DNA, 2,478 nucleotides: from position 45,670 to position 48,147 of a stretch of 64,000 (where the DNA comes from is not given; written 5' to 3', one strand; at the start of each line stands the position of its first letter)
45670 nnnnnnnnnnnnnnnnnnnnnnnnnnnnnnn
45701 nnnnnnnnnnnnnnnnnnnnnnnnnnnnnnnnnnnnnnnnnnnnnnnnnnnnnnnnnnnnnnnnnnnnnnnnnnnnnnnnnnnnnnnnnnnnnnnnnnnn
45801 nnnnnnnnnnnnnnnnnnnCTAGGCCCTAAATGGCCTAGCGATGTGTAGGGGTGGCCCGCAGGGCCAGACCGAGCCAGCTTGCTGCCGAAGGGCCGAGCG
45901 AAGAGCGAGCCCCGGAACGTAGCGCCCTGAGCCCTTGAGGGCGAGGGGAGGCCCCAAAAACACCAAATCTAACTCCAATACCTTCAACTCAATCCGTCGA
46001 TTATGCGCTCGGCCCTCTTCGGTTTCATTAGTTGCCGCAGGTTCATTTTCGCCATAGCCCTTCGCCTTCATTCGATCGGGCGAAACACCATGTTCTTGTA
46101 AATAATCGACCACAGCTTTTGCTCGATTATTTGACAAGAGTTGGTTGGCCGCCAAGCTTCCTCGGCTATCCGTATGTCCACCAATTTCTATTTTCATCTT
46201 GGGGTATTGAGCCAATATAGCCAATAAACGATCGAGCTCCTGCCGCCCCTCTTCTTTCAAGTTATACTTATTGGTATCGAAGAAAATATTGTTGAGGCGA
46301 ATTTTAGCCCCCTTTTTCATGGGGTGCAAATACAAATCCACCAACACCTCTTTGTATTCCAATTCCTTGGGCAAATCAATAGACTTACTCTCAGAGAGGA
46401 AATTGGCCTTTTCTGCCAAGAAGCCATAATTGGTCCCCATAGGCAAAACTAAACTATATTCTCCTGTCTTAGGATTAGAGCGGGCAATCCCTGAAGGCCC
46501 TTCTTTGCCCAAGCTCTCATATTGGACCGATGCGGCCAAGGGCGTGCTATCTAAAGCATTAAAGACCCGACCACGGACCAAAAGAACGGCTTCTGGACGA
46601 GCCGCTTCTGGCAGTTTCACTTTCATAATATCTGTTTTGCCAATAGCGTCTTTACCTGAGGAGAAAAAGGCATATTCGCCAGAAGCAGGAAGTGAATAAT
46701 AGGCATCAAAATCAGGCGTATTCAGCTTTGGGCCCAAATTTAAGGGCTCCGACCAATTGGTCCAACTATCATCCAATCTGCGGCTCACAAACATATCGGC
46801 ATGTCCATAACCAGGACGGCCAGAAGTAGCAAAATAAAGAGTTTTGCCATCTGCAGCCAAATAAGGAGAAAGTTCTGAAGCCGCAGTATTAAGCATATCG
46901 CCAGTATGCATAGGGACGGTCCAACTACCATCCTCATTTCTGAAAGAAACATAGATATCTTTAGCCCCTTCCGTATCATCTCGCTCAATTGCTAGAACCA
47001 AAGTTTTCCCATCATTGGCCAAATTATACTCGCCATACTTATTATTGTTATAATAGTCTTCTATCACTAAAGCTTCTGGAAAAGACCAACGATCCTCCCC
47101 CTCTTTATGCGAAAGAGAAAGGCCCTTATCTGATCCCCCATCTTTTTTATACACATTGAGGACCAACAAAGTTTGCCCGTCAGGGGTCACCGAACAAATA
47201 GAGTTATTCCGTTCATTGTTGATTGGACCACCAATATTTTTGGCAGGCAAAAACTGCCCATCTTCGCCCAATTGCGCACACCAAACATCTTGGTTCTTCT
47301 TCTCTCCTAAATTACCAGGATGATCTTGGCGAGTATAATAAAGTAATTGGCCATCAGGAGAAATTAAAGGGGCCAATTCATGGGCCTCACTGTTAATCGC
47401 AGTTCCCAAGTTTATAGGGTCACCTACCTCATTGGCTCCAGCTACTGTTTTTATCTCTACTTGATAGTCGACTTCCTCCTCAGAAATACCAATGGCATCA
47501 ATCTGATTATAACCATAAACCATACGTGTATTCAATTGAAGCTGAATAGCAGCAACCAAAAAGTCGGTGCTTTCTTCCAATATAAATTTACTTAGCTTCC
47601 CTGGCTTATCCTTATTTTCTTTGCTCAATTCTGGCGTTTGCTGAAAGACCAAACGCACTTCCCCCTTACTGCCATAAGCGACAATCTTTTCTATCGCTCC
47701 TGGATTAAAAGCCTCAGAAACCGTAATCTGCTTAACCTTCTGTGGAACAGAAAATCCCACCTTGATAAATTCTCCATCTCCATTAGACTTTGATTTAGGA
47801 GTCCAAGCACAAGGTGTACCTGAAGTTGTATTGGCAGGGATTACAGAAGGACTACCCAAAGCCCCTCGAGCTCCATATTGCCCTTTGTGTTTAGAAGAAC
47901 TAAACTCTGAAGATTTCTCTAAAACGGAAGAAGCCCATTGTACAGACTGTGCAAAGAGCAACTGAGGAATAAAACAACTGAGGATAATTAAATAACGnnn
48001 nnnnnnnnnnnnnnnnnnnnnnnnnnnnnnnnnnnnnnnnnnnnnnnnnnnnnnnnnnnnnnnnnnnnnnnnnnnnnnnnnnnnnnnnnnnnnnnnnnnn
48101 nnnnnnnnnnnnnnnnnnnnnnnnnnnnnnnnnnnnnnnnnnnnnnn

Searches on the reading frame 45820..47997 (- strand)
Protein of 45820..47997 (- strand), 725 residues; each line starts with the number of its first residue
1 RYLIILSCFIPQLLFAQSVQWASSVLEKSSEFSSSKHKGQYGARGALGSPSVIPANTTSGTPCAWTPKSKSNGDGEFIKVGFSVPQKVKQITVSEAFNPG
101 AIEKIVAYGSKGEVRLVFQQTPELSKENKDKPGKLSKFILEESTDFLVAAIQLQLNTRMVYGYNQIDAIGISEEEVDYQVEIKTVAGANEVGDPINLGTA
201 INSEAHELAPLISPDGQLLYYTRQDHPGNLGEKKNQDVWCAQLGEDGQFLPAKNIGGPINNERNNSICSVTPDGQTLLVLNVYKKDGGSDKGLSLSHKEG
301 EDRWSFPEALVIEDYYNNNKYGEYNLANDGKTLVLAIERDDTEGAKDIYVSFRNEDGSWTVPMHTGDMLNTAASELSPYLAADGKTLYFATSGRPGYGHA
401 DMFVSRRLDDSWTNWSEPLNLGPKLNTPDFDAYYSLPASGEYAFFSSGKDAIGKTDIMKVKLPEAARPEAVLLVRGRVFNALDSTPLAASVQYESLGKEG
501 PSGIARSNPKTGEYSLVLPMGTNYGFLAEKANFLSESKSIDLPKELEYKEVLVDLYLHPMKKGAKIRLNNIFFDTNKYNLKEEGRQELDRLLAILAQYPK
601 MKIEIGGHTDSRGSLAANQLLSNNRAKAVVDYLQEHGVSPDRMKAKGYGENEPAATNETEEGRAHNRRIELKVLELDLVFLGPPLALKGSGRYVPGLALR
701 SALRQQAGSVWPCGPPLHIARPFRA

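Call 46: search_protein_families(library=pfam, proteins=[window:45820-47997:-], max_evalue=0.0001)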
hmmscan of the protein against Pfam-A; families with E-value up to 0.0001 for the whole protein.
window:45820-47997:- (725 aa): 2 families
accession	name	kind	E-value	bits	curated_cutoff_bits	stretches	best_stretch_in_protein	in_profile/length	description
PF00691.25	OmpA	-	4e-25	88.4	27.2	1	572-667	1-98/98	OmpA family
PF07676.18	PD40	-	9.1e-15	54.6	20.9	0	198-224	2-28/38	WD40-like Beta Propeller Repeat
